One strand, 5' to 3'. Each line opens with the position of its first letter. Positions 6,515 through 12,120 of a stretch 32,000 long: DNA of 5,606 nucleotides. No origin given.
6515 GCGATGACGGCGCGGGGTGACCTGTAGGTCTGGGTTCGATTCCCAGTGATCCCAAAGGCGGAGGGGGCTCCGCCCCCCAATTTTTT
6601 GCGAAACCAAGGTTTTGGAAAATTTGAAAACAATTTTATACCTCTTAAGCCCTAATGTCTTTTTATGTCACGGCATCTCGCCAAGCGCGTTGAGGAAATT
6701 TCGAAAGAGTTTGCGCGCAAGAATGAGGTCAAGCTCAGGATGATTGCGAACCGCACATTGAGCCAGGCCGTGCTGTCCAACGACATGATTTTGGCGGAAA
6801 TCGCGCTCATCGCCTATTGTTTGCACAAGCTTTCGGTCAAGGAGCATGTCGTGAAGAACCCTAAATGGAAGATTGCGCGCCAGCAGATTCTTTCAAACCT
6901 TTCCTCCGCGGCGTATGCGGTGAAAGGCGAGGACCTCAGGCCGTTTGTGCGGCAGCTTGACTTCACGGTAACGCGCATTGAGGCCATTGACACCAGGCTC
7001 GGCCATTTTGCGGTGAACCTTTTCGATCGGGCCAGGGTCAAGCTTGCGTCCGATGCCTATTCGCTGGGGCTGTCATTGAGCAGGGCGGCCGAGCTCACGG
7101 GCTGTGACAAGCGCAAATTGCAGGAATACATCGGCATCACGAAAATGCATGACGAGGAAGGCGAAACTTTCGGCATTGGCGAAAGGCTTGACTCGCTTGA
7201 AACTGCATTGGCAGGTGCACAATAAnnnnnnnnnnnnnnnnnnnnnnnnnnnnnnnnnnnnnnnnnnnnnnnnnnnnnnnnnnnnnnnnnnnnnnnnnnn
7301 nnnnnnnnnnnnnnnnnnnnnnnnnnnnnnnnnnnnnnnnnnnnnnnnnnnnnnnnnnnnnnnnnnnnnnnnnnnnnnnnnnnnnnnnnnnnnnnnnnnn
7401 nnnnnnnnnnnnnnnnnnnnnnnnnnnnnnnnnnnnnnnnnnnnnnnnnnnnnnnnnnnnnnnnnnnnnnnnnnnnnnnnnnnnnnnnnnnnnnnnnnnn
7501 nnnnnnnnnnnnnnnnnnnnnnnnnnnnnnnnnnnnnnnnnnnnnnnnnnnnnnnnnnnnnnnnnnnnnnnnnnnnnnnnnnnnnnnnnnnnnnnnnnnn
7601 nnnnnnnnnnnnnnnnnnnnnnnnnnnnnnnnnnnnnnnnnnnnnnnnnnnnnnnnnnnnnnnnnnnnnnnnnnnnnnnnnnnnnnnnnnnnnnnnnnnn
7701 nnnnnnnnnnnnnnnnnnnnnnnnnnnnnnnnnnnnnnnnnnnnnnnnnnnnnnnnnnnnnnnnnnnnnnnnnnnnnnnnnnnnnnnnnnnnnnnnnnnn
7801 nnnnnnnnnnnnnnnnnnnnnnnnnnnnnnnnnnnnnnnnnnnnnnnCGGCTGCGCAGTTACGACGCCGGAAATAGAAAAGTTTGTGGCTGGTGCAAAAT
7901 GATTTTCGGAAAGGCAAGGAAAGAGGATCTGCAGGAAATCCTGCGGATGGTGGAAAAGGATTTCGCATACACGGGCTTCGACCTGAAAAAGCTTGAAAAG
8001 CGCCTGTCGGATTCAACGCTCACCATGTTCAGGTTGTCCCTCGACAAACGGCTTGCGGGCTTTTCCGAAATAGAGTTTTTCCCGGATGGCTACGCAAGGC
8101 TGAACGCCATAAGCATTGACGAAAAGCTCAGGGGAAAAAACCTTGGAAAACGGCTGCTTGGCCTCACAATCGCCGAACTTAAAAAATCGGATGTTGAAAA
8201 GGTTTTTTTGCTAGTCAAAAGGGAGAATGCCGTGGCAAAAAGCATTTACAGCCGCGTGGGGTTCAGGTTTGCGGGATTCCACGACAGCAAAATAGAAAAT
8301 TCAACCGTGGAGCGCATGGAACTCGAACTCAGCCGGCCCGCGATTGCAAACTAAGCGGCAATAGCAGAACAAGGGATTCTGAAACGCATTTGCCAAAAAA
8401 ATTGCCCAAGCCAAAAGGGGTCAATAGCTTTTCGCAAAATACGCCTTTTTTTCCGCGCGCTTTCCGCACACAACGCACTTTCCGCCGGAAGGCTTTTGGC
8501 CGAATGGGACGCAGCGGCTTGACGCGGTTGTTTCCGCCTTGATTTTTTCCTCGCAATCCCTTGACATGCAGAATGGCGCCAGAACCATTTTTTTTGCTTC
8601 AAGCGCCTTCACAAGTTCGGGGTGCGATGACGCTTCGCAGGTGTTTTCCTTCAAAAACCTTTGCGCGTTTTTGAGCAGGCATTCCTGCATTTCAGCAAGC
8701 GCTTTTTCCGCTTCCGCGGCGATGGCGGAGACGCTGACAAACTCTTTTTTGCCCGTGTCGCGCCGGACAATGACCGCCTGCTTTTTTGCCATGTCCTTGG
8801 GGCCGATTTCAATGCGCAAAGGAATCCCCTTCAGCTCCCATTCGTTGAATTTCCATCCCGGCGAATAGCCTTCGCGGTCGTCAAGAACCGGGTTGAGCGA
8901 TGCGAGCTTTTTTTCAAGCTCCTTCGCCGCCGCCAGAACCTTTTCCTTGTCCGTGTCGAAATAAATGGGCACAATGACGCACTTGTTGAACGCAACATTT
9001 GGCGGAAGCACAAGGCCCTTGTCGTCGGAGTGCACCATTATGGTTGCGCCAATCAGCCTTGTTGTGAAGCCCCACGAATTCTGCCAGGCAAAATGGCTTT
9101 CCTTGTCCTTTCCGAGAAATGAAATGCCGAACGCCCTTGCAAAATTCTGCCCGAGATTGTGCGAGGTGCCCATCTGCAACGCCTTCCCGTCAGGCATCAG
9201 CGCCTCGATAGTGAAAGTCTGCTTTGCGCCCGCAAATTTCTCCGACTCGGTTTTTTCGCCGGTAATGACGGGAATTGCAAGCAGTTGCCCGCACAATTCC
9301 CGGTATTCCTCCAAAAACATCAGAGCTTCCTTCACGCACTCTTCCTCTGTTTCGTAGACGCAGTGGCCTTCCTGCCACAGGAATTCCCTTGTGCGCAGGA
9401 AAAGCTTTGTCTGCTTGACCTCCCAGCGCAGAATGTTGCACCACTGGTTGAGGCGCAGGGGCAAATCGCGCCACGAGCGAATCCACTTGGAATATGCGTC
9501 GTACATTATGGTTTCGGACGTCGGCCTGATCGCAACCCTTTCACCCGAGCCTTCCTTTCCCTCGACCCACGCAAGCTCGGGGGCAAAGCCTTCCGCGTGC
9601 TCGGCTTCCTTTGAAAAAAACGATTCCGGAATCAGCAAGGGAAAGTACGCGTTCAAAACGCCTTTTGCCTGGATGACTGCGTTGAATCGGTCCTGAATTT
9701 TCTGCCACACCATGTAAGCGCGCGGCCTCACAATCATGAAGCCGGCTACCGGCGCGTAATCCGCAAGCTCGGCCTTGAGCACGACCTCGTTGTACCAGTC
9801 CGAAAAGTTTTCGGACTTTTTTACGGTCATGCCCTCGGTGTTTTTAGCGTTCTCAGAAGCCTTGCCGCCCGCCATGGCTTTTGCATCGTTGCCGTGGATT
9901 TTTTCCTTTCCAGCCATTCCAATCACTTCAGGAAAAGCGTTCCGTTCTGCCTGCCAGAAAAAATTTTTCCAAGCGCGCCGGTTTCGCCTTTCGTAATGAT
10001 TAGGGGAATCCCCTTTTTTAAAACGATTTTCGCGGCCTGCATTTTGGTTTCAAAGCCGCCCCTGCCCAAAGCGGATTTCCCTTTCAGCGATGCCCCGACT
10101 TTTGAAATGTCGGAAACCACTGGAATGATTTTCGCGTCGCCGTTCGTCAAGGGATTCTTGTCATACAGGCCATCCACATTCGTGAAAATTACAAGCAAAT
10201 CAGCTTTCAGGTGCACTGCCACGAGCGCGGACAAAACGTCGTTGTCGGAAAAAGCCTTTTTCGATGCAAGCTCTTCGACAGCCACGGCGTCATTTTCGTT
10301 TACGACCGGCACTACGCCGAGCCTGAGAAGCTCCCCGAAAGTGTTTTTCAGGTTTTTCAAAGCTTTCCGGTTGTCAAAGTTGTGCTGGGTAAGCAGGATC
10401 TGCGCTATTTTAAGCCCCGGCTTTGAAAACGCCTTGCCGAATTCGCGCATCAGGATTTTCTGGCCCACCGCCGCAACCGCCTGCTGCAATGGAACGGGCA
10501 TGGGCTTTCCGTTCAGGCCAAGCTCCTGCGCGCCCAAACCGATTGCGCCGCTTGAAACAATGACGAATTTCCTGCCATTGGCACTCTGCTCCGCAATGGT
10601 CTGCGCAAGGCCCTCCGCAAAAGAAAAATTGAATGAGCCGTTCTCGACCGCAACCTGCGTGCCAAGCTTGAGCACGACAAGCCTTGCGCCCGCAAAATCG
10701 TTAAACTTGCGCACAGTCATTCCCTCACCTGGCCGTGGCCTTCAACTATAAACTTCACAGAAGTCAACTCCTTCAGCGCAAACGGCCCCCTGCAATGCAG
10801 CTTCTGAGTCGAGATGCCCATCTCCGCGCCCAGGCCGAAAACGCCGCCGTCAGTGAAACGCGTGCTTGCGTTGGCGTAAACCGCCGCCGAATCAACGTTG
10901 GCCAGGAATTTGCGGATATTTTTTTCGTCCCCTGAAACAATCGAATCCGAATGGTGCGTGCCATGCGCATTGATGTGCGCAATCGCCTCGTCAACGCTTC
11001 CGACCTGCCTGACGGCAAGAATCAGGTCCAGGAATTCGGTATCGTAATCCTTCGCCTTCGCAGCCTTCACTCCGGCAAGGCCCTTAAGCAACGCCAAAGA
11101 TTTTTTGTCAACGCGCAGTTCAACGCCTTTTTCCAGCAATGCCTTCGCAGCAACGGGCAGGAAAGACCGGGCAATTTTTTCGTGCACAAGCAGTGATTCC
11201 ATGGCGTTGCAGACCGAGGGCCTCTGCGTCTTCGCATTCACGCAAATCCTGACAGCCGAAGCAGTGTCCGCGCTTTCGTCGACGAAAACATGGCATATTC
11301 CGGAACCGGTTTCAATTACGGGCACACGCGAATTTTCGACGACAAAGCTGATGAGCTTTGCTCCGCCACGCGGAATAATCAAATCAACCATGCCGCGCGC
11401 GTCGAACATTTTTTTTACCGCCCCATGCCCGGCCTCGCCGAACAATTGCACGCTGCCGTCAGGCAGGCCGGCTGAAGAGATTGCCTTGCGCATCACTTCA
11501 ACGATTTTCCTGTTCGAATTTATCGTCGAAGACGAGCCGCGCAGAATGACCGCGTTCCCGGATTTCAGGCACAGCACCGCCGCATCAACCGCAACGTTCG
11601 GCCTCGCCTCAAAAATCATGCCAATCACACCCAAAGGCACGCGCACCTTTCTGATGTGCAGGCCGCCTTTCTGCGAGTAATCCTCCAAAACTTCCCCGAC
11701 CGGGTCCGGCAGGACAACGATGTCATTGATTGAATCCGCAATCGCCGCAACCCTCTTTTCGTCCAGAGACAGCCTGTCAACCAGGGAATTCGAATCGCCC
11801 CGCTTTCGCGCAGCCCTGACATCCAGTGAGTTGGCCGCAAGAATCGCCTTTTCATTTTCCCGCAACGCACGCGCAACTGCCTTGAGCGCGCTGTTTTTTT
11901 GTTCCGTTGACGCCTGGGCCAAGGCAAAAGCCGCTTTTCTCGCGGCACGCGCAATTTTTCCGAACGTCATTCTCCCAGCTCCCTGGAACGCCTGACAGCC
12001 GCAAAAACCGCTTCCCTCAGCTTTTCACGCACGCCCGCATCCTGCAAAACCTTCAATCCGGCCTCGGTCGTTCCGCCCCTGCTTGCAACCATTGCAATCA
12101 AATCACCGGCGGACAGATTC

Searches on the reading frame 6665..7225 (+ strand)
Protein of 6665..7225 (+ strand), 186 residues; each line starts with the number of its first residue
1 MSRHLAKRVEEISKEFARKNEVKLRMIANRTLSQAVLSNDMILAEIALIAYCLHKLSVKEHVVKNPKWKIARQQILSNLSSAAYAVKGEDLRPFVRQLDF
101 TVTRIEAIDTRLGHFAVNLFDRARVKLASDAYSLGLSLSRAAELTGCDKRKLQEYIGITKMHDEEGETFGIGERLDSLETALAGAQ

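Call 7: search_protein_families(library=pfam, proteins=[window:6665-7225:+])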
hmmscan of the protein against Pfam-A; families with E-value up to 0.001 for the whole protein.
window:6665-7225:+ (186 aa): 0 families

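Call 9: find_homologous_proteins(query=window:6665-7225:+)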
Query window:6665-7225:+ (186 aa): 16 proteins with E <= 0.001 among 373 candidates.
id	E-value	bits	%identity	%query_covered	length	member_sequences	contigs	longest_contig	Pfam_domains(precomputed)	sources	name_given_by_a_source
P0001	4.0e-113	393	100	100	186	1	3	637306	-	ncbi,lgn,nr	ncbi:MAG: hypothetical protein HY394_04895 [Candidatus Diapherotrites archaeon]|nr:hypothetical prot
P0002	1.4e-111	388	98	100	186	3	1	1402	-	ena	-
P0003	6.3e-92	324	83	99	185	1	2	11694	-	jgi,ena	-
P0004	6.1e-44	168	48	97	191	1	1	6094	-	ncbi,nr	ncbi:MAG: hypothetical protein NTW59_04460 [Candidatus Diapherotrites archaeon]|nr:hypothetical prot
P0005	2.3e-42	163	46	97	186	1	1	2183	-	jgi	-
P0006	1.7e-39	153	41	98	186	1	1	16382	-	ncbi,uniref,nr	ncbi:MAG: hypothetical protein JW744_04185 [Candidatus Diapherotrites archaeon]|uniref:Uncharacteriz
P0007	3.7e-39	152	43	94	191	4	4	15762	-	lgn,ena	-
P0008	4.1e-39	152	47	92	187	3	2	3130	-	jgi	-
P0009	6.3e-39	152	43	98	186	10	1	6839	-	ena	-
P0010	8.2e-39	151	45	94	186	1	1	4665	-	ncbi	-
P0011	1.7e-38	150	44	94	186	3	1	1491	-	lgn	-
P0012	8.4e-38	148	44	90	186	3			-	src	-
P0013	6.5e-37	145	41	95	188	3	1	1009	-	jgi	jgi:hypothetical protein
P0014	1.3e-35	141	42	100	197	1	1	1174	-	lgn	-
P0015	3.2e-34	136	43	88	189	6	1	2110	-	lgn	-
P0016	3.5e-34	136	38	98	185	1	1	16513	-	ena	-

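Call 11: find_encoding_contigs(protein=P0003, flank=6000, max_places=4)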
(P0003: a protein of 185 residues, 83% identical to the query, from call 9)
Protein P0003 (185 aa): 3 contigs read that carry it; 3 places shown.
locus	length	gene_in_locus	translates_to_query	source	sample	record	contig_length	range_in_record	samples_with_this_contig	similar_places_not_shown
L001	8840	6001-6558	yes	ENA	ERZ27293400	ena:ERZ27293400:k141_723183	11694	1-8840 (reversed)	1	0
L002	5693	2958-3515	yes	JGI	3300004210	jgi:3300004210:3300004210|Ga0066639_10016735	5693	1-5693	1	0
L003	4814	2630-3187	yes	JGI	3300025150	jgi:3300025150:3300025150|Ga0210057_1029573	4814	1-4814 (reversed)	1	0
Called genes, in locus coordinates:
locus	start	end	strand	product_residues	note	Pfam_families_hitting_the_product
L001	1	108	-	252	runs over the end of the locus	PF01026:TatD_DNase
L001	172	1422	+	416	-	-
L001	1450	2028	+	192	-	PF05175:MTS, PF03602:Cons_hypoth95 (weak), PF06325:PrmA, PF09445:Methyltransf_15 (weak), PF13649:Methyltransf_25, PF13847:Methyltransf_31, PF08241:Methyltransf_11 (weak), PF01170:UPF0020 (weak)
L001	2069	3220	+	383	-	PF02421:FeoB_N, PF01926:MMR_HSR1, PF16897:MMR_HSR1_Xtn, PF02824:TGS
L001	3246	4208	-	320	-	-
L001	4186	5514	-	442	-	-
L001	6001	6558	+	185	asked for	-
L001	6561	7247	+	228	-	PF11848:DUF3368 (faint)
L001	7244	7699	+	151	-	PF13673:Acetyltransf_10, PF00583:Acetyltransf_1, PF13508:Acetyltransf_7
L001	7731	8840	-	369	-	?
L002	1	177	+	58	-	?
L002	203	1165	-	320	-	-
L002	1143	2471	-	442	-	-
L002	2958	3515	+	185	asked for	-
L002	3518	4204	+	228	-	PF11848:DUF3368 (faint)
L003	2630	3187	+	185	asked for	-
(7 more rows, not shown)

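Call 12: find_encoding_contigs(protein=P0006, flank=6000, max_places=3)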
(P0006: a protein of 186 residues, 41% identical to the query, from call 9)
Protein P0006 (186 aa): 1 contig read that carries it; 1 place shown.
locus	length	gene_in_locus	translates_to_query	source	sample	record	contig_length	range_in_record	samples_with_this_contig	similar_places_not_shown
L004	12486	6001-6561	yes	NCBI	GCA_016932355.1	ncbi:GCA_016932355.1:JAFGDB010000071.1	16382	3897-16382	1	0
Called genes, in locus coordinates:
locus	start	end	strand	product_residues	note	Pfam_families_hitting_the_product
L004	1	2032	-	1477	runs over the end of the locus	PF00082:Peptidase_S8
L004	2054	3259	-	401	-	-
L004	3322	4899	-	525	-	PF05658:YadA_head (weak)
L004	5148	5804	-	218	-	-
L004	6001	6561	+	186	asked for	-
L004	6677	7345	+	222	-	PF11848:DUF3368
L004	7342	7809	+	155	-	PF13527:Acetyltransf_9 (faint), PF13673:Acetyltransf_10, PF00583:Acetyltransf_1, PF13508:Acetyltransf_7, PF08445:FR47 (faint)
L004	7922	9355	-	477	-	PF02310:B12-binding, PF19864:Radical_SAM_N2 (faint), PF04055:Radical_SAM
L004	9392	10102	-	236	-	PF01663:Phosphodiest (faint)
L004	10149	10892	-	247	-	PF01925:TauE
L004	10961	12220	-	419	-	PF00009:GTP_EFTU, PF01926:MMR_HSR1 (faint), PF03144:GTP_EFTU_D2, PF22594:GTP-eEF1A_C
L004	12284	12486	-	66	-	?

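Call 15: find_encoding_contigs(protein=P0004, flank=3000, max_places=2)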
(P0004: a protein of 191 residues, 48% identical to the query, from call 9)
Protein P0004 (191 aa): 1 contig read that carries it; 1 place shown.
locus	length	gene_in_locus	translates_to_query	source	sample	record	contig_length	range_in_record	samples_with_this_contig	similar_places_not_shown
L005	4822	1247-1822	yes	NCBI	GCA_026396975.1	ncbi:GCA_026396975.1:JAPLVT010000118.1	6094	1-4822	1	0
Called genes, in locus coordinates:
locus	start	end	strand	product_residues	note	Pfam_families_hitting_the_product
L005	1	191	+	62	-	?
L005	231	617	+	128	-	-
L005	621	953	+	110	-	PF00293:NUDIX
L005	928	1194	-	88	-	-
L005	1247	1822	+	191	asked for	-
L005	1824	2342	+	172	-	PF11848:DUF3368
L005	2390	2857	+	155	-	PF13527:Acetyltransf_9 (faint), PF13673:Acetyltransf_10, PF00583:Acetyltransf_1, PF08445:FR47, PF13508:Acetyltransf_7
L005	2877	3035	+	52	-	-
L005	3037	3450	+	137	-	PF00892:EamA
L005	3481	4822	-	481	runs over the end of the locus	PF00587:tRNA-synt_2b, PF03129:HGTP_anticodon, PF09180:ProRS-C_1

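Call 16: find_encoding_contigs(protein=P0007, flank=3000, max_places=3)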
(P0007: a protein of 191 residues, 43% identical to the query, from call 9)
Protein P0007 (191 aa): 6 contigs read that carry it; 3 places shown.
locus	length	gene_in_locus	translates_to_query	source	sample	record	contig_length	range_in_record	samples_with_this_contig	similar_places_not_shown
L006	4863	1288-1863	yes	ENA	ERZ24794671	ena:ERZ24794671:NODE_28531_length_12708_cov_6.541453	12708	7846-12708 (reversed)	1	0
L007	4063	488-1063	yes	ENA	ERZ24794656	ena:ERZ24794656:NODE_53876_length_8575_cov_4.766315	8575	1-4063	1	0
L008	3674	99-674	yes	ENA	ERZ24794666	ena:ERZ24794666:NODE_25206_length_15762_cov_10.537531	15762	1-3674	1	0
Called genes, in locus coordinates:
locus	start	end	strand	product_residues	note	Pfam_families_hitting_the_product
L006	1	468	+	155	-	?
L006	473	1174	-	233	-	PF03483:B3_4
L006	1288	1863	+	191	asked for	-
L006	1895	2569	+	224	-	PF11848:DUF3368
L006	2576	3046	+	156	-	PF00583:Acetyltransf_1, PF13673:Acetyltransf_10, PF13508:Acetyltransf_7, PF08445:FR47 (weak)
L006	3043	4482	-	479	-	PF00587:tRNA-synt_2b, PF03129:HGTP_anticodon, PF09180:ProRS-C_1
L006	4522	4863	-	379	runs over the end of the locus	PF00535:Glycos_transf_2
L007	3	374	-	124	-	?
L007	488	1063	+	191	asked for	-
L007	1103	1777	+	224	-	PF11848:DUF3368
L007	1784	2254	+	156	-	PF00583:Acetyltransf_1, PF13673:Acetyltransf_10, PF13420:Acetyltransf_4 (weak), PF13508:Acetyltransf_7, PF08445:FR47 (weak)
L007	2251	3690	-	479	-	PF00587:tRNA-synt_2b, PF03129:HGTP_anticodon, PF09180:ProRS-C_1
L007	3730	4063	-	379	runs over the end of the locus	PF00535:Glycos_transf_2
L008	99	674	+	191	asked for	-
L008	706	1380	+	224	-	PF11848:DUF3368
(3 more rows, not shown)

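Call 17: find_encoding_contigs(protein=P0016, flank=3000, max_places=2)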
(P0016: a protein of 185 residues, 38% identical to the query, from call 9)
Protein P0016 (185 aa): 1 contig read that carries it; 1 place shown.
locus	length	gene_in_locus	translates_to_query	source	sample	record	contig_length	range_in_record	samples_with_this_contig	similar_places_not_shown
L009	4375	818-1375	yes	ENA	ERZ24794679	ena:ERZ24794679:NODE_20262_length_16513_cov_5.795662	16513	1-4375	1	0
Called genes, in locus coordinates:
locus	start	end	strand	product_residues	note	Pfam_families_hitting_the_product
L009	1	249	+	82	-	?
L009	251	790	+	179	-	PF03551:PadR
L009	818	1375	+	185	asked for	-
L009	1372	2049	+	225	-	PF11848:DUF3368 (weak)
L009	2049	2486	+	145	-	PF13420:Acetyltransf_4, PF13673:Acetyltransf_10, PF00583:Acetyltransf_1, PF13302:Acetyltransf_3 (weak), PF13508:Acetyltransf_7, PF08445:FR47 (weak)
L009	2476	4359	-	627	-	PF18911:PKD_4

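Call 22: find_encoding_contigs(protein=P0002, flank=3000, max_places=3)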
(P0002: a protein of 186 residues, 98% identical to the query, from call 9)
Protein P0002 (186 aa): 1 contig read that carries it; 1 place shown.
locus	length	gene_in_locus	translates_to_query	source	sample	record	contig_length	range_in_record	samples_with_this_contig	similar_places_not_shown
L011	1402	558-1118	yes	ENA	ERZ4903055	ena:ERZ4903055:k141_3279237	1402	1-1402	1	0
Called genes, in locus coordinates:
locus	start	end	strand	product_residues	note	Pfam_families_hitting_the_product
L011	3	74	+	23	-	?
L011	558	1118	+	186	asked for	-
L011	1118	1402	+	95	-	?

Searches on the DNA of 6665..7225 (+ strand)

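Call 73: search_rna_families(source=L001, start=5560, end=5960, threshold=evalue, max_evalue=10)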
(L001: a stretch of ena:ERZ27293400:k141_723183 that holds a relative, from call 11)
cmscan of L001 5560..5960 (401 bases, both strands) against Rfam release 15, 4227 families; matches with E-value up to 10: 11.
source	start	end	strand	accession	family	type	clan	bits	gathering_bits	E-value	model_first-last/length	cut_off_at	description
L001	5866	5904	-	RF04354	Plastid-ycf2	Cis-reg;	-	23.1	65.7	0.017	1-75/75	no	Plastid-ycf2 5UTR RNA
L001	5899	5937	-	RF01098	RF_site9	Cis-reg; frameshift_element;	-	19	70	0.58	1-50/50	no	Gag/pro ribosomal frameshift site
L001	5863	5906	+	RF00023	tmRNA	Gene;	CL00001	18.8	47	9.1e-06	1-374/374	no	transfer-messenger RNA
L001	5863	5902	+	RF01684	mascRNA-menRNA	Gene;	-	18.5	42.5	0.32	1-56/56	no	MALAT1-associated small cytoplasmic RNA/MEN beta RNA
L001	5578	5622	+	RF02416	TCV_H4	Cis-reg;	-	17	50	2.4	1-51/51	no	Turnip crinkle virus 3'UTR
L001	5821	5930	+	RF01672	P2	Gene; sRNA;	-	15.4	80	4.1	1-138/138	no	Psudomonas sRNA P2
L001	5859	5933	+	RF02233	sX14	Gene; sRNA;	-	13.7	80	3.9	1-92/92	no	Xanthomonas sRNA sX14/Xoo3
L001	5849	5960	+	RF04321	tmRNA_permuted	Gene;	-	13.4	47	1.2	1-87/213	3'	permuted transfer-messenger RNA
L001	5877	5939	+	RF02837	anti-hemB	Gene; sRNA;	-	12.3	49.5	3.2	1-81/81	no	Burkholderia RNA 7 (anti-hemB)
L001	5796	5929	+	RF02798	CssrA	Gene; sRNA;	-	12.2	93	5.3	1-111/111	no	Chromosome-encoded Shigella sRNA A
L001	5869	5945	+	RF00519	suhB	Gene; sRNA;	CL00108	11.7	41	10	1-77/77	no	Makes More Granules Regulator RNA (mmgR)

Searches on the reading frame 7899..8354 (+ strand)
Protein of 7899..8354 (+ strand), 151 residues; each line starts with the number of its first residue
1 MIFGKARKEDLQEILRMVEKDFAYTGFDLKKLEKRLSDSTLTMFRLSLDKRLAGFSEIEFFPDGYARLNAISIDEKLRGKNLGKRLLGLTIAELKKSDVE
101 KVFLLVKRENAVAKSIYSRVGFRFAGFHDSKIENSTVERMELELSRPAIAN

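Call 7: search_protein_families(library=pfam, proteins=[window:7899-8354:+])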
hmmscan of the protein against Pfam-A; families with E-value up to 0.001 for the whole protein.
window:7899-8354:+ (151 aa): 4 families
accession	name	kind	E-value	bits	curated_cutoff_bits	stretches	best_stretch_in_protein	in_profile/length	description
PF00583.31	Acetyltransf_1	-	4.6e-10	40.2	20.7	1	32-122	24-116/116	Acetyltransferase (GNAT) family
PF13673.13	Acetyltransf_10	-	2.5e-09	37.6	23.6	1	21-126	12-111/128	Acetyltransferase (GNAT) domain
PF13508.13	Acetyltransf_7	-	1.7e-06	28.8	27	1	48-123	10-83/84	Acetyltransferase (GNAT) domain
PF08445.16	FR47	-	3.1e-05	24.3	22.1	1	66-124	22-79/86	FR47-like protein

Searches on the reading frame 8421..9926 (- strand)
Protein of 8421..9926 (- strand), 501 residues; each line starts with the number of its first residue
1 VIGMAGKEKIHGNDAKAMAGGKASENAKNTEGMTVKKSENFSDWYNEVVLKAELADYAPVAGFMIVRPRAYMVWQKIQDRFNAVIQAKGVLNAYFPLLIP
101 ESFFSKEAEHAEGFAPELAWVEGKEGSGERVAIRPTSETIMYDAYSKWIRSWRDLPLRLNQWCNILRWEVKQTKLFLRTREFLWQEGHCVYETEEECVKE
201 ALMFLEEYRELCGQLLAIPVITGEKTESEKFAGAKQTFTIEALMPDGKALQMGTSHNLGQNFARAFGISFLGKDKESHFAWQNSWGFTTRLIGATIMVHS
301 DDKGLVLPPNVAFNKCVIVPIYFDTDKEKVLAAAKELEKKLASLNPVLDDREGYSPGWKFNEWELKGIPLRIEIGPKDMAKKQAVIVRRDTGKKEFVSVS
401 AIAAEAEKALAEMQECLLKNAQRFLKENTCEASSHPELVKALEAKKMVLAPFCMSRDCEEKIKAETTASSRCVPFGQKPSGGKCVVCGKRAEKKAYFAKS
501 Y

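Call 7: search_protein_families(library=pfam, proteins=[window:8421-9926:-])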
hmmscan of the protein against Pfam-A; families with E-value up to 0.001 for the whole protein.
window:8421-9926:- (501 aa): 3 families
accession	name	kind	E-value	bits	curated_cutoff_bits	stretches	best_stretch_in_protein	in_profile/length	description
PF00587.30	tRNA-synt_2b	-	6.6e-24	85.4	29.3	1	128-296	8-176/179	tRNA synthetase class II core domain (G, H, P, S and T)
PF09180.16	ProRS-C_1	-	4.7e-23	81.6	31.5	1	437-501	3-71/71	Prolyl-tRNA synthetase, C-terminal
PF03129.25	HGTP_anticodon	-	3.8e-16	59.5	21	1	315-405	1-90/94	Anticodon binding domain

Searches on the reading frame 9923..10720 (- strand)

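Call 31: search_protein_families(library=pfam, proteins=[window:9923-10720:-])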
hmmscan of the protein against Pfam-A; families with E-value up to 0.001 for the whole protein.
window:9923-10720:- (265 aa): 1 family
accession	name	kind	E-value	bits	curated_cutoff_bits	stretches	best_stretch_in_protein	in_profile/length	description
PF00696.33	AA_kinase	-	3.3e-41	142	24.9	1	14-243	2-233/234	Amino acid kinase family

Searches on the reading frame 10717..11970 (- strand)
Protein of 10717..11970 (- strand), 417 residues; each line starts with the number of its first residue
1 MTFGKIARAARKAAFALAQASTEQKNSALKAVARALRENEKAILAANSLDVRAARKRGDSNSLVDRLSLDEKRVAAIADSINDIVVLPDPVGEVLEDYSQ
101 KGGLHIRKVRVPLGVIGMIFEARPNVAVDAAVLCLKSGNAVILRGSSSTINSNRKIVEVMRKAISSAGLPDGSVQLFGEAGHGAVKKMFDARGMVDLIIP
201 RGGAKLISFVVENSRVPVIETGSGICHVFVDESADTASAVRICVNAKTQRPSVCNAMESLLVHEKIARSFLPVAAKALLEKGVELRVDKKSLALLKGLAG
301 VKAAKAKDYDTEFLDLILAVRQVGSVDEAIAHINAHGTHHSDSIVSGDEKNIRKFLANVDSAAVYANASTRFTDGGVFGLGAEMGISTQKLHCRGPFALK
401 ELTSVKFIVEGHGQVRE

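Call 31: search_protein_families(library=pfam, proteins=[window:10717-11970:-])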
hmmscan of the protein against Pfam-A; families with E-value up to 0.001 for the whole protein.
window:10717-11970:- (417 aa): 1 family
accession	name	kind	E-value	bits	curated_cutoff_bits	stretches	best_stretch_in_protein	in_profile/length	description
PF00171.27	Aldedh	-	8.5e-23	81.1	23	1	5-278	33-293/461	Aldehyde dehydrogenase family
